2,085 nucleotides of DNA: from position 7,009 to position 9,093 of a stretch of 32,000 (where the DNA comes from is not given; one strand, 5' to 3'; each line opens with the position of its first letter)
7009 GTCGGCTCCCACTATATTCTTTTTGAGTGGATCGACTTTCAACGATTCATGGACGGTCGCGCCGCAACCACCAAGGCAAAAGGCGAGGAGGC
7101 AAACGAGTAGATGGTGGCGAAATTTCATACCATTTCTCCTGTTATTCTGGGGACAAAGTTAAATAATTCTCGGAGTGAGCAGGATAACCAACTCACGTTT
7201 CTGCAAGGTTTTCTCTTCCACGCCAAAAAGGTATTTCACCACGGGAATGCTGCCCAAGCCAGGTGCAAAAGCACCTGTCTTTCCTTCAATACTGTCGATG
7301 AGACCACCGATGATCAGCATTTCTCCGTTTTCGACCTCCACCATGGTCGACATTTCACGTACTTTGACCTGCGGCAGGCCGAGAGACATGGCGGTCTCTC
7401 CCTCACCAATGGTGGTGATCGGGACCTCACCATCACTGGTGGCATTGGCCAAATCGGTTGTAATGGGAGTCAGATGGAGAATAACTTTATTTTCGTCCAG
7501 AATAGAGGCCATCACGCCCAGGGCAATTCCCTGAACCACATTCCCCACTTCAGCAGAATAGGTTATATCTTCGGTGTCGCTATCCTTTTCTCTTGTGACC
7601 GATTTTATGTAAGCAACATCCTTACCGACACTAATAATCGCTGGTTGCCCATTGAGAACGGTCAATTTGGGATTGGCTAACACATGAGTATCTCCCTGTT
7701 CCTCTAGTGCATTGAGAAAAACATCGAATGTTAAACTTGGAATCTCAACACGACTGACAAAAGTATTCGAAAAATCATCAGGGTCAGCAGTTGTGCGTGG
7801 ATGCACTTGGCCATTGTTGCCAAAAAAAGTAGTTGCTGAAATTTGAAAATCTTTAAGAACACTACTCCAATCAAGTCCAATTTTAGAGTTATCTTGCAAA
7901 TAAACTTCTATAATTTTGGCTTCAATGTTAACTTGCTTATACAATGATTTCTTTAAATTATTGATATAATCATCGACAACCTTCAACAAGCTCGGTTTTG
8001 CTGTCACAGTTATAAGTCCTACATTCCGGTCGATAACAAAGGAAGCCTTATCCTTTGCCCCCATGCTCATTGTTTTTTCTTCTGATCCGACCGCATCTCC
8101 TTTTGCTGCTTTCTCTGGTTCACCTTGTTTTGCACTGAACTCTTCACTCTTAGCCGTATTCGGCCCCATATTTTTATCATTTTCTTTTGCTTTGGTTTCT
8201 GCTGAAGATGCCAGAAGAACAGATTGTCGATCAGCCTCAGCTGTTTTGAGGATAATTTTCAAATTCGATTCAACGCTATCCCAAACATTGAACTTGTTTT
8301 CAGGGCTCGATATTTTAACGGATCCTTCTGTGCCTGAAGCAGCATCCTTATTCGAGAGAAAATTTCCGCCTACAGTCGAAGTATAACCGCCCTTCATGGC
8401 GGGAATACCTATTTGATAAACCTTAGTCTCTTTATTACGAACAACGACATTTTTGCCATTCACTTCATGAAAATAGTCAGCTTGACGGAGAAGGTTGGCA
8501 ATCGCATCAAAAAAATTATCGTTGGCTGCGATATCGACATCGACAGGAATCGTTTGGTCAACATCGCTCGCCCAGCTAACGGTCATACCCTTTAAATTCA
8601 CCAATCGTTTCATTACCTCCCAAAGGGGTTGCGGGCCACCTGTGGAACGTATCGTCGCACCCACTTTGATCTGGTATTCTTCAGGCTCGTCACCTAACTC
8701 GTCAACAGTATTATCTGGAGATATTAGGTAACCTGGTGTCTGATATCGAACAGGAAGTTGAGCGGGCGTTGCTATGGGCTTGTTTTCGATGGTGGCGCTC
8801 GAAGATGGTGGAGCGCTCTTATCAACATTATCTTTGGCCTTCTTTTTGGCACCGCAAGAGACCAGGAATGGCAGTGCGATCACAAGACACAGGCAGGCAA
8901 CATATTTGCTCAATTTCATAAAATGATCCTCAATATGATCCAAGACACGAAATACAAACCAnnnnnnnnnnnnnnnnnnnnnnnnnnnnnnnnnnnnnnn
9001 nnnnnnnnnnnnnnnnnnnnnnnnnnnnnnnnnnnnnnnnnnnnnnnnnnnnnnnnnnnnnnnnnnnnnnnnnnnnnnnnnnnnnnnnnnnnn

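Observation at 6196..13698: Orphan type-IV-filament-like envelope module: pilMNOP + split secretin + extra lipoprotein, with no pilin, ATPase or platform gene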

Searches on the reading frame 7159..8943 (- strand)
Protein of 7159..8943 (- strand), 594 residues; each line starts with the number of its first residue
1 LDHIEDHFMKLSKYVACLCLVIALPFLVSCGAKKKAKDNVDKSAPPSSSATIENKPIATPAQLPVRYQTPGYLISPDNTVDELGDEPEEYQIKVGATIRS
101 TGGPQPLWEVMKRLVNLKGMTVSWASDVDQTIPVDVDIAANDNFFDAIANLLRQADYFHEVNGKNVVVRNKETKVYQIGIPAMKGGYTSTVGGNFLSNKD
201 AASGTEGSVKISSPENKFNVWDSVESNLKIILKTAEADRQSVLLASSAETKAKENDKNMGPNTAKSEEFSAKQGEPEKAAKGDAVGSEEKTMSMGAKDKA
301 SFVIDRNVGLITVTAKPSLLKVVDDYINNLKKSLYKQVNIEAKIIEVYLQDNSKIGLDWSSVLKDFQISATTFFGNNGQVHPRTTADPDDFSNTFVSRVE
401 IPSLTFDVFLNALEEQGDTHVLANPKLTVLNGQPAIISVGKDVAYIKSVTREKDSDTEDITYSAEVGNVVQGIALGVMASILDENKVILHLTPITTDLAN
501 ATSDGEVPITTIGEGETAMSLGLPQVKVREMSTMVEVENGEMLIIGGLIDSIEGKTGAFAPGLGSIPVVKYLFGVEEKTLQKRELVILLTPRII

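Call 5: search_protein_families(library=pfam, proteins=[window:7159-8943:-], max_evalue=0.1)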
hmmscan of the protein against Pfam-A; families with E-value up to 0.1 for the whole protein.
window:7159-8943:- (594 aa): 3 families
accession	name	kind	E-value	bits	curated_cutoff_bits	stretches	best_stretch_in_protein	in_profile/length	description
PF00263.26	Secretin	-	3.8e-34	118.1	27.5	1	412-594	1-168/169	Bacterial type II and III secretion system protein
PF10671.14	TcpQ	-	0.015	15.8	27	1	107-156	11-58/80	Toxin co-regulated pilus biosynthesis protein Q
PF12170.13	DNA_pol3_tau_5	-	0.07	13.7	28.8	0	450-507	18-74/142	DNA polymerase III tau subunit V interacting with alpha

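Call 6: search_protein_families(library=ncbifam, proteins=[window:7159-8943:-], max_evalue=0.1)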
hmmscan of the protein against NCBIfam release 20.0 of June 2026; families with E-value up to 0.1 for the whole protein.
window:7159-8943:- (594 aa): 9 families
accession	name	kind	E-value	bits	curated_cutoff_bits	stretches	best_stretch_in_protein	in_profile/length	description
TIGR02519.1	pilus_MshL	equivalog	8.5e-75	251.4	250.2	1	303-594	2-290/290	pilus (MSHA type) biogenesis protein MshL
TIGR02517.1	type_II_gspD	equivalog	2.6e-35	122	351.35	1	255-594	266-590/600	type II secretion system secretin GspD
TIGR02520.1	pilus_B_mal_scr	equivalog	1.1e-30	106.7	287.65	1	290-591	227-511/513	PilN family type IVB pilus formation outer membrane protein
TIGR02515.1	IV_pilus_PilQ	subfamily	2.7e-28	99.1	284.35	1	286-594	121-427/428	type IV pilus secretin PilQ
TIGR02516.1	type_III_yscC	equivalog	2.1e-21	76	238.45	1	290-594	189-461/463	type III secretion system outer membrane ring subunit SctC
NF010083.0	PRK13568.1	equivalog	2.5e-20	72.7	554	1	226-594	73-417/419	DNA uptake porin HofQ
NF007851.2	PRK10560.1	exception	2.2e-15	56.4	598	1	298-594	142-409/412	DNA uptake porin HofQ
NF011873.0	PRK15346.1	equivalog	2.3e-14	52.9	524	1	288-579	224-479/499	EscC/YscC/HrcC family type III secretion system outer membrane ring protein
NF042912.1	Amuc_1098_fam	equivalog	4.3e-14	51.5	750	2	289-393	416-516/805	Amuc_1098 family type IV pilus outer membrane protein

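Call 29: find_homologous_proteins(query=window:7159-8943:-)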
Query window:7159-8943:- (594 aa): 1335 proteins with E <= 0.001 among 8000 candidates; the best 120 are listed.
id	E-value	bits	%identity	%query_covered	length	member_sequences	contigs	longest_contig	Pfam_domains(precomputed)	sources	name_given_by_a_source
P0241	0.0e+0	1278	100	99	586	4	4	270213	PF00263.27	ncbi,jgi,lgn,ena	-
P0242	3.9e-274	929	74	99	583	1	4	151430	PF00263.27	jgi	jgi:general secretion pathway protein D/MSHA biogenesis protein MshL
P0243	5.9e-272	921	73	99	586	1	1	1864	PF00263.27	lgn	-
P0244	5.0e-251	852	68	99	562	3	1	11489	PF00263.27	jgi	jgi:general secretion pathway protein D/MSHA biogenesis protein MshL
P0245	2.0e-250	850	67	99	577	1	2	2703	PF00263.27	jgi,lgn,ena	-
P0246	2.3e-249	847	68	99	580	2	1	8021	PF00263.27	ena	-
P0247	2.5e-249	847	67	99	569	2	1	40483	PF00263.27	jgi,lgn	jgi:general secretion pathway protein D/MSHA biogenesis protein MshL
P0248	1.5e-248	844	68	99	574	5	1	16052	PF00263.27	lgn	-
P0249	1.1e-247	841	66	99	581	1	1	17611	PF00263.27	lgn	-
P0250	1.1e-245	835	67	98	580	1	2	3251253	PF00263.27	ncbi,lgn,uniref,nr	ncbi:pilus (MSHA type) biogenesis protein MshL [uncultured Desulfobulbus sp.]|uniref:pilus (MSHA typ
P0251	1.4e-245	834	67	97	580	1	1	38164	PF00263.27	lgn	-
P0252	1.5e-245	834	66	99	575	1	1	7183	PF00263.27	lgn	-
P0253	7.3e-245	832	67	99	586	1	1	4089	PF00263.27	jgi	jgi:MSHA type pilus biogenesis protein MshL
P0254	1.8e-244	831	66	99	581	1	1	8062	PF00263.27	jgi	jgi:MSHA type pilus biogenesis protein MshL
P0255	5.5e-244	829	66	99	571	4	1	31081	PF00263.27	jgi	-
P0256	8.3e-244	829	66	99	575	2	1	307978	PF00263.27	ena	-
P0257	1.4e-242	824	66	99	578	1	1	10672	PF00263.27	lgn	-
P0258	4.2e-241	820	66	99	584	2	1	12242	PF00263.27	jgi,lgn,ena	-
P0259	8.5e-241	819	64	99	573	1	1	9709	PF00263.27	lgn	-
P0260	1.1e-240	818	66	99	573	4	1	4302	PF00263.27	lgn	-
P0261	3.0e-240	817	66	99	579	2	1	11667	PF00263.27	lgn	-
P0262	1.5e-239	814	65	99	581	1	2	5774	PF00263.27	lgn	-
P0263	3.1e-239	813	67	99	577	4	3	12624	PF00263.27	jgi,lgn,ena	-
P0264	6.4e-239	812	66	99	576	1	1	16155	PF00263.27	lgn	-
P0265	1.4e-238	811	66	99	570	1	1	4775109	PF00263.27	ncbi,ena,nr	nr:pilus (MSHA type) biogenesis protein MshL [uncultured Desulfobulbus sp.]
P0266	2.8e-237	807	64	97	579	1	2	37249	PF00263.27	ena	-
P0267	3.2e-237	807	65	99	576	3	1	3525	PF00263.27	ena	-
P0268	3.0e-236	804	65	99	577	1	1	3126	PF00263.27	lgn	-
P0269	1.0e-235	802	65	99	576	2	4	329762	PF00263.27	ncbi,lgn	-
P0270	1.1e-235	802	63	99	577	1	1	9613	PF00263.27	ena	-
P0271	2.2e-234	797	65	99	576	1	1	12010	PF00263.27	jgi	-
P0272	3.8e-234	797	64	99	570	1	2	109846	PF00263.27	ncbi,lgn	ncbi:MAG: pilus (MSHA type) biogenesis protein MshL [Desulfobulbus sp.]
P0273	5.7e-234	796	64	99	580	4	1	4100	PF00263.27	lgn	-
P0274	1.9e-233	794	66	96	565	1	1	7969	PF00263.27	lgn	-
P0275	2.5e-233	794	63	97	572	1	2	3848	PF00263.27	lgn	-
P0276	4.5e-233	793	64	99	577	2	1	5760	PF00263.27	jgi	-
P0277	9.8e-233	792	63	98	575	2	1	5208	PF00263.27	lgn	-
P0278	2.2e-232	791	64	99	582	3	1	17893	PF00263.27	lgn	-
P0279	1.3e-231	788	64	99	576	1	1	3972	PF00263.27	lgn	-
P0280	1.7e-230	785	63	99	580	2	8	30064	PF00263.27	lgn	-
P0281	1.9e-230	785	63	99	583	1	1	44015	PF00263.27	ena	-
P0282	8.8e-230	782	62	99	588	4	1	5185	PF00263.27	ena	-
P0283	4.6e-229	780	62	99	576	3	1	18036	PF00263.27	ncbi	-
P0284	2.1e-228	778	62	99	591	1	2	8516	PF00263.27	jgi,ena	-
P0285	1.2e-227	775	63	99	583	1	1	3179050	PF00263.27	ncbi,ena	-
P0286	6.6e-227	773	61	99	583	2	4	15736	PF00263.27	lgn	-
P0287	8.1e-227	773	69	87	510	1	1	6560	PF00263.27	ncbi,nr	ncbi:MAG: hypothetical protein GXY53_03580 [Desulfobulbus sp.]|nr:hypothetical protein [Desulfobulbu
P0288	1.6e-226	772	61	99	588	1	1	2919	PF00263.27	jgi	-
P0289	2.8e-226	771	61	99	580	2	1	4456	PF00263.27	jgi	jgi:general secretion pathway protein D/MSHA biogenesis protein MshL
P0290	1.4e-225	768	63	96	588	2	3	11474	PF00263.27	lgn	-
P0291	6.0e-225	766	63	99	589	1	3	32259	PF00263.27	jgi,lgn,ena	-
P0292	9.6e-225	766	61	99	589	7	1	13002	PF00263.27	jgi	jgi:general secretion pathway protein D/MSHA biogenesis protein MshL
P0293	1.1e-224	765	63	99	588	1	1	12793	PF00263.27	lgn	-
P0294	5.4e-224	763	60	99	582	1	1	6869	PF00263.27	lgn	-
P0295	4.0e-223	760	61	99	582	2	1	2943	PF00263.27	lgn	-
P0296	4.8e-223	760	61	99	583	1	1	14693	PF00263.27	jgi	-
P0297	8.4e-223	759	60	99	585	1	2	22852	PF00263.27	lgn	-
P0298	1.1e-222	759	60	99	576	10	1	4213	PF00263.27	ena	-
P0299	6.0e-222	756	60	99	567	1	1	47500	PF00263.27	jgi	jgi:general secretion pathway protein D/MSHA biogenesis protein MshL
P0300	9.5e-222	756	63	99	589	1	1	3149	PF00263.27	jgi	-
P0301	1.0e-221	756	60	99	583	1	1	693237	PF00263.27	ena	-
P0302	2.0e-221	755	60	99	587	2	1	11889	PF00263.27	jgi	jgi:general secretion pathway protein D/MSHA biogenesis protein MshL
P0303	5.3e-221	753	59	99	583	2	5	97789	PF00263.27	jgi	jgi:general secretion pathway protein D/MSHA biogenesis protein MshL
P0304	4.4e-220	750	60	99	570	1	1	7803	PF00263.27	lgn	-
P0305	9.3e-220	749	64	95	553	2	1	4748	PF00263.27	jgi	-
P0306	6.1e-219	747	60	99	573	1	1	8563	PF00263.27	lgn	-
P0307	1.3e-218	745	61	99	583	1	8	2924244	PF00263.27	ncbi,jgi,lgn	ncbi:MAG: pilus (MSHA type) biogenesis protein MshL [Desulfobulbus sp.]|jgi:MSHA type pilus biogenes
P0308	2.1e-218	745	61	99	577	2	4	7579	PF00263.27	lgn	-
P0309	3.7e-217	741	59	99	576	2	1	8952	PF00263.27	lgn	-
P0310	3.6e-216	737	60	99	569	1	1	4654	PF00263.27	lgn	-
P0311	4.0e-216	737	60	96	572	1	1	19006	PF00263.27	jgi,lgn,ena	-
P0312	9.2e-216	736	60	99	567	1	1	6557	PF00263.27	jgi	-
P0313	2.1e-214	732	61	99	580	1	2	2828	PF00263.27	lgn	-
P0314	3.7e-214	731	59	96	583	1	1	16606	PF00263.27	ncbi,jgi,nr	ncbi:MAG: pilus (MSHA type) biogenesis protein MshL [Chlorobium sp.]|nr:pilus (MSHA type) biogenesis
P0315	1.5e-213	729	59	98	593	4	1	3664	PF00263.27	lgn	-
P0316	2.9e-213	728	67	84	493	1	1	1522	PF00263.27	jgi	jgi:MSHA type pilus biogenesis protein MshL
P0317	4.8e-212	724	58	98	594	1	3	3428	PF00263.27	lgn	-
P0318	1.5e-211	722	60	99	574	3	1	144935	PF00263.27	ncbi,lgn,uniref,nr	ncbi:pilus (MSHA type) biogenesis protein MshL [Desulfobulbus sp.]|uniref:pilus (MSHA type) biogenes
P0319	4.3e-211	721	60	96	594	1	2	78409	PF00263.27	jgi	jgi:general secretion pathway protein D/MSHA biogenesis protein MshL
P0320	5.8e-211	720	60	96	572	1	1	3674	PF00263.27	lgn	-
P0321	9.3e-210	716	58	99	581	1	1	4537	PF00263.27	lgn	-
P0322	3.7e-209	714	71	80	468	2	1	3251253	PF00263.27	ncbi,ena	-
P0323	2.7e-207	708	59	96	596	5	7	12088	PF00263.27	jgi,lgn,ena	-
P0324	2.9e-207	708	58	96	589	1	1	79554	PF07655.19,PF00263.27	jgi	-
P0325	5.8e-207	707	59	96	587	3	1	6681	PF00263.27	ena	-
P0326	2.0e-206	705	58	98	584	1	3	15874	PF00263.27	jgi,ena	-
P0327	8.7e-206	703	58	98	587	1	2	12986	PF00263.27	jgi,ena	-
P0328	1.6e-205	702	57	99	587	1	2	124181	PF07655.19,PF00263.27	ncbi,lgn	-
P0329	5.4e-204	697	59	98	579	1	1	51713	PF00263.27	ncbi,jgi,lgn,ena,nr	ncbi:MAG: pilus (MSHA type) biogenesis protein MshL [Desulfobulbus sp.]|nr:pilus (MSHA type) biogene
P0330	5.3e-203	694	56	99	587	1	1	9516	PF07655.19,PF00263.27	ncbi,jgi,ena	jgi:general secretion pathway protein D/MSHA biogenesis protein MshL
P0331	8.1e-203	693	59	99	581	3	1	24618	PF00263.27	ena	-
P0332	1.5e-202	692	58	99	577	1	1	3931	PF00263.27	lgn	-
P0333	7.6e-202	690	58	99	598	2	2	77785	PF00263.27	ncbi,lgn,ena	-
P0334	2.0e-201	689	58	96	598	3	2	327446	PF00263.27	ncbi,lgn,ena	-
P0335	2.1e-201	689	57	98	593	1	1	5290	PF00263.27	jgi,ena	-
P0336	2.2e-201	689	56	99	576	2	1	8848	PF00263.27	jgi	-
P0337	3.8e-201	688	58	99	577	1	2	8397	PF00263.27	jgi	jgi:general secretion pathway protein D/MSHA biogenesis protein MshL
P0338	5.7e-201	687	57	96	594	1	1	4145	PF00263.27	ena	-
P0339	6.3e-201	687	57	95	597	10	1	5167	PF00263.27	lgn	-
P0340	7.6e-201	687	57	95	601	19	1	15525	PF00263.27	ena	-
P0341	1.4e-200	686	65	85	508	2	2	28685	PF00263.27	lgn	-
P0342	2.4e-200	685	55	99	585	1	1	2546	PF00263.27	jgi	-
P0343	2.4e-200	685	57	95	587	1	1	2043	PF00263.27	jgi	jgi:general secretion pathway protein D/MSHA biogenesis protein MshL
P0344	7.6e-199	680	56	95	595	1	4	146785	PF00263.27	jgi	jgi:general secretion pathway protein D/MSHA biogenesis protein MshL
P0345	8.2e-198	677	56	99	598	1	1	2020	PF00263.27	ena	-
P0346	1.7e-197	676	57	98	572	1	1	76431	PF00263.27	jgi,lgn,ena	-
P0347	5.5e-197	674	56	99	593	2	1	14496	PF00263.27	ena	-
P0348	9.2e-197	673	57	99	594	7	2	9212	PF00263.27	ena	-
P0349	3.8e-195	668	56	99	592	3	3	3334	PF00263.27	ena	-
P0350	4.1e-195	668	57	95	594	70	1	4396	PF00263.27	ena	-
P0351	1.5e-193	663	55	99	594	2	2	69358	PF00263.27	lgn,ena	-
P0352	2.5e-193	662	56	97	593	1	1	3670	PF00263.27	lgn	-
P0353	2.6e-193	662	57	95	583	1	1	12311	PF00263.27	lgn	-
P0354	3.6e-193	661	56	99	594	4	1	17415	PF00263.27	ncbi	-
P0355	5.5e-193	661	55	98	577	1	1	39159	PF00263.27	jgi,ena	jgi:pilus (MSHA type) biogenesis protein MshL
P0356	1.6e-192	659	57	95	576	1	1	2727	PF00263.27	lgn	-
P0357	3.5e-192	658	53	99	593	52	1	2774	PF00263.27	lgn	-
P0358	5.0e-192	658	56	98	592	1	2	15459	PF00263.27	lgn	-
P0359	1.3e-191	656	57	98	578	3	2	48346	PF00263.27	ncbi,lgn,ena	-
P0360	7.0e-191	654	55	99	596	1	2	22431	PF00263.27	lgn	-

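Call 31: search_solved_structures(query=window:7159-8943:-, max_evalue=0.01, show_alignments=1)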
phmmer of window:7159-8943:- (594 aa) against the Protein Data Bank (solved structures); distinct sequences matched with E-value up to 0.01: 22.
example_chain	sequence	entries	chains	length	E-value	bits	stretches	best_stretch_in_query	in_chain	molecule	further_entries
5w68_A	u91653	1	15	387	2.2e-11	46.4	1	406-593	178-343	Putative type II secretion protein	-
6w6m_A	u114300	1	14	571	2.3e-11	46.4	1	292-594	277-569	Type IV pilus secretin PilQ family protein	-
9u5s_A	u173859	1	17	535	4.6e-11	45.4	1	301-594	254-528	Outer membrane lipoprotein BfpB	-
5wln_G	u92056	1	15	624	8.8e-11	44.5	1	225-594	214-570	Type II secretion system protein D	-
5zdh_A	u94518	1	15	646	1.2e-10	44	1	406-593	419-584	Type II secretion system protein D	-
9k8v_A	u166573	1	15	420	1.6e-10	43.7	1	372-594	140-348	General secretion pathway protein D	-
6i1y_A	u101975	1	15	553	2e-10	43.3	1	407-594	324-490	General secretion pathway protein GspD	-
9sh1_A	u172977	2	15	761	7e-10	41.5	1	299-593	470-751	Type IV pilus biogenesis and competence protein PilQ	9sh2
5wq8_A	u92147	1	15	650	1e-09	40.9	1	373-594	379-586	Type II secretion system protein D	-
4av2_A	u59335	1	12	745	2.1e-09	39.9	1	300-593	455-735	TYPE IV PILUS BIOGENESIS AND COMPETENCE PROTEIN PILQ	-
5wq7_A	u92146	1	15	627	3.1e-09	39.4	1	277-594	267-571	Putative type II secretion system protein D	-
9x0w_A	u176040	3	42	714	3.5e-09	39.2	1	335-593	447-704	Fimbrial assembly protein PilQ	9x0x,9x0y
6ve2_A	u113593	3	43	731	4.1e-09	39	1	335-593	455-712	Fimbrial assembly protein PilQ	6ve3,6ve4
5wq9_A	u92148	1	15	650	7.6e-09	38.1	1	373-594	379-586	Type II secretion system protein D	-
6hcg_A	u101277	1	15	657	8.3e-09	38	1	307-594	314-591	Type II secretion system protein D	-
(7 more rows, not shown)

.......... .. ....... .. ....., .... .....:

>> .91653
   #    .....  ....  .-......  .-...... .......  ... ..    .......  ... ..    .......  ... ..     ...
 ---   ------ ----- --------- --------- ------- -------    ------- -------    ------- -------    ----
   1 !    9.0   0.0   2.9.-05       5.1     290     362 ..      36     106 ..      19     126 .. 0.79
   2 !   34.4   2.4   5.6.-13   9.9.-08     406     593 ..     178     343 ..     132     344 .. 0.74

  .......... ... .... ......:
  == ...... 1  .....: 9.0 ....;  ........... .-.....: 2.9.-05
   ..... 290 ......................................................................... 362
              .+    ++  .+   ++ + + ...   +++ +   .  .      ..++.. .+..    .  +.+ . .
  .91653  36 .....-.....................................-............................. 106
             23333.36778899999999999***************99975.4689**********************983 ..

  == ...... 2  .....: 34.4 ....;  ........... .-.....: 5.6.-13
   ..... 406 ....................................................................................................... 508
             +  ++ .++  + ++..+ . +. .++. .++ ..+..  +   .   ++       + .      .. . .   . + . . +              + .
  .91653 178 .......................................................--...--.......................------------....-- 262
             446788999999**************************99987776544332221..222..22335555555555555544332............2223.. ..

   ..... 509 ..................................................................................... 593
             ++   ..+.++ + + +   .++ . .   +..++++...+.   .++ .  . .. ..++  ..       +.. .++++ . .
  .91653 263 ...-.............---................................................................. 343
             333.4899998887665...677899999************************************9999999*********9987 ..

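Call 32: find_encoding_contigs(protein=P0241, flank=10000, max_places=3)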
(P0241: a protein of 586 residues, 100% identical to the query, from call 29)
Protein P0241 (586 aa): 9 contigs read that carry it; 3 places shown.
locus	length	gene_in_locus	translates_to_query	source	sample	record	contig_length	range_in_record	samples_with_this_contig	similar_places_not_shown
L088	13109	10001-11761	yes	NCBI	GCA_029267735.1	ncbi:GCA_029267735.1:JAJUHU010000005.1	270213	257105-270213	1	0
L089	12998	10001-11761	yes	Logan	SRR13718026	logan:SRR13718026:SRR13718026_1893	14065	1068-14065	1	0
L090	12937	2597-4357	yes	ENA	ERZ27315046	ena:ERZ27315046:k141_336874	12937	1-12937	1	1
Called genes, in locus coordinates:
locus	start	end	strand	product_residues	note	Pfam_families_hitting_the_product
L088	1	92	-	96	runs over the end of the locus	-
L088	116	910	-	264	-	PF04909:Amidohydro_2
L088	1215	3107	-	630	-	PF00456:Transketolase_N, PF02780:Transketolase_C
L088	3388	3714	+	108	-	PF24043:DUF7352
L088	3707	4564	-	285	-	PF00551:Formyl_trans_N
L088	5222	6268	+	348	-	PF11104:PilM_2, PF06723:MreB_Mbl (faint), PF14450:FtsA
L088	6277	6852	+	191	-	PF05137:PilN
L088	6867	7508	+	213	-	PF04350:PilO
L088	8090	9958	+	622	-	PF07660:STN (weak), PF13432:TPR_16 (weak), PF14559:TPR_19 (faint)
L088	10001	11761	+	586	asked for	PF00263:Secretin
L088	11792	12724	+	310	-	-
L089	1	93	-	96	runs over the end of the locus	-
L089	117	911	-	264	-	PF04909:Amidohydro_2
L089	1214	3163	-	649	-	PF00456:Transketolase_N, PF02780:Transketolase_C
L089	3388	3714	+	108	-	PF24043:DUF7352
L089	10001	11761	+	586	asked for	PF00263:Secretin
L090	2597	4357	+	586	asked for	PF00263:Secretin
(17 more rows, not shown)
